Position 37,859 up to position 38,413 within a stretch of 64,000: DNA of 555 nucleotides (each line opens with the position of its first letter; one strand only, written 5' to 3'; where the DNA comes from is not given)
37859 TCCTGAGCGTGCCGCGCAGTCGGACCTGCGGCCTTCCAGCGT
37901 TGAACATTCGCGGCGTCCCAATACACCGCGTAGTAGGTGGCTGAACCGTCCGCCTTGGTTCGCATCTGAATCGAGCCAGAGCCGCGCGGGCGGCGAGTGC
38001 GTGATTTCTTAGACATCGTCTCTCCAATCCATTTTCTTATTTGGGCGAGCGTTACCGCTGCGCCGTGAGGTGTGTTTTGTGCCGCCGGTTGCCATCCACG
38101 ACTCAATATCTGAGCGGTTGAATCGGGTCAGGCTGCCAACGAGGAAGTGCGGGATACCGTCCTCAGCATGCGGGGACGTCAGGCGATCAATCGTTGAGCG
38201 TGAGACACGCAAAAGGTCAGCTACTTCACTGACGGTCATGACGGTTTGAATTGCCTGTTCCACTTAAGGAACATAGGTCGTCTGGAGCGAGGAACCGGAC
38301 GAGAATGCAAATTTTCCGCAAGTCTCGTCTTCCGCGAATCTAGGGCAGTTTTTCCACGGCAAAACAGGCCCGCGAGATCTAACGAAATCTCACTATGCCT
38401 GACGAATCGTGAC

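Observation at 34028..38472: Minimal (4.4 kb) replicative-integrative element whose only cargo is a convergent, overlapping R-M pair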

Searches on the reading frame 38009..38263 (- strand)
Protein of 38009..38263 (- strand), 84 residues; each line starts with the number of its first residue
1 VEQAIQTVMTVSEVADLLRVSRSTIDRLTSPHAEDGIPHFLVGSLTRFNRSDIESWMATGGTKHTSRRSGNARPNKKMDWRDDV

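Call 7: search_protein_families(library=pfam, proteins=[window:38009-38263:-], max_evalue=1)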
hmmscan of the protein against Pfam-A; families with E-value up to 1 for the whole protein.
window:38009-38263:- (84 aa): 14 families
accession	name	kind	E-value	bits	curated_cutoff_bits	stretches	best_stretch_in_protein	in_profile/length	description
PF12728.13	HTH_17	-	1.3e-10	41.8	27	1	8-59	1-49/51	Helix-turn-helix domain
PF13384.12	HTH_23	-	0.00027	21.1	24.6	1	8-28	17-37/50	Homeodomain-like domain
PF13551.12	HTH_29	-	0.00067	20.1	28.1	1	8-28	12-32/64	Winged helix-turn helix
PF13542.12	HTH_Tnp_ISL3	-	0.0032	17.3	27.4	1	1-27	21-45/51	Helix-turn-helix domain of transposase family ISL3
PF13518.12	HTH_28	-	0.011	16.3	25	1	2-28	7-32/52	Helix-turn-helix domain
PF20038.5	HTH_59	-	0.042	14.3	27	1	1-42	1-40/66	Helix-turn-helix domain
PF00376.29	MerR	-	0.045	14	28.2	1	10-25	1-16/38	MerR family regulatory protein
PF13936.12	HTH_38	-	0.058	13.6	27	1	10-27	22-39/44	Helix-turn-helix domain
PF01022.26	HTH_5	-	0.08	13.3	22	1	9-27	16-34/47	Bacterial regulatory protein, arsR family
PF02954.25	HTH_8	-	0.092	12.9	22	1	2-27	11-37/42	Bacterial regulatory protein, Fis family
PF09339.16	HTH_IclR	-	0.11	12.7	22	1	9-29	19-39/52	IclR helix-turn-helix domain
PF04545.22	Sigma70_r4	-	0.11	12.5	24.1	1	9-28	21-40/50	Sigma-70, region 4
PF13560.12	HTH_31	-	0.2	12.4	27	1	9-28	15-34/64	Helix-turn-helix domain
PF01381.28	HTH_3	-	0.27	11.7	23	1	9-28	10-29/55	Helix-turn-helix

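Call 8: search_protein_families(library=ncbifam, proteins=[window:38009-38263:-], max_evalue=1)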
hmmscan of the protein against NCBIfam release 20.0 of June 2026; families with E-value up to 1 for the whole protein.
window:38009-38263:- (84 aa): 7 families
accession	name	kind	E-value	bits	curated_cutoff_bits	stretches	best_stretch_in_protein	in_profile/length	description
TIGR01764.1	excise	domain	1.3e-10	41.5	28.8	1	9-58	2-48/49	excisionase family DNA-binding protein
NF047737.1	antiphage_MADS1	equivalog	5.2e-10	39.4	80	1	8-57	3-49/49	methylation-associated defense system helix-turn-helix domain-containing protein MAD1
NF033499.1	Xis_Gifsy_1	exception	0.017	15.2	60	1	1-65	1-69/92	excisionase Xis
NF033787.1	HTH_BldC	subfamily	0.022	14.6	77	1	8-27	2-21/49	BldC family transcriptional regulator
NF033545.0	transpos_IS630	equivalog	0.076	12.4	100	1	9-37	13-41/299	IS630 family transposase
NF033594.2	transpos_ISNCY_2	equivalog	0.081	12.1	250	1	2-48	4-50/368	ISNCY family transposase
TIGR00275.1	TIGR00275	subfamily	0.18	10.6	183.8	1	38-74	64-100/401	aminoacetone oxidase family FAD-binding enzyme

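Call 9: search_protein_families(library=phrogs, proteins=[window:38009-38263:-], max_evalue=0.1)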
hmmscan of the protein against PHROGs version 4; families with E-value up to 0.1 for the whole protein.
window:38009-38263:- (84 aa): 13 families
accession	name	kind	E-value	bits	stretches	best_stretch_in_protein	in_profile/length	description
phrog_15534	-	DNA, RNA and nucleotide metabolism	5.6e-11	43.9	1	7-59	42-90/93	HTH DNA binding protein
phrog_66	-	integration and excision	2.2e-10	41.8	1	5-75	90-159/412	excisionase and transcriptional regulator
phrog_668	-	DNA, RNA and nucleotide metabolism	2.9e-07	31.3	1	5-72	60-125/181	HTH DNA binding protein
phrog_7338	-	unknown function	3.9e-06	28.1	1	3-59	25-79/87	-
phrog_25262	-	unknown function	7.9e-06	26.8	1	6-58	32-82/106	-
phrog_10045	-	DNA, RNA and nucleotide metabolism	9.2e-05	23.2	1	6-27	18-39/74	HTH DNA binding protein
phrog_57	-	head and packaging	0.011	16.6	1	6-33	10-37/199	terminase small subunit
phrog_4745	-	DNA, RNA and nucleotide metabolism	0.024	15.4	1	3-68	26-95/107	DNA binding protein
phrog_597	-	DNA, RNA and nucleotide metabolism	0.055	14.4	1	6-59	110-163/200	DNA binding protein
phrog_33483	-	unknown function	0.081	14.3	1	25-62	38-74/86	-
phrog_2907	-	integration and excision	0.085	14.3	0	7-28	5-26/117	excisionase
phrog_4691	-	integration and excision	0.085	13.9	0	6-29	16-39/78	excisionase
phrog_32138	-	DNA, RNA and nucleotide metabolism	0.089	13.8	0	9-27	19-37/54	DNA binding protein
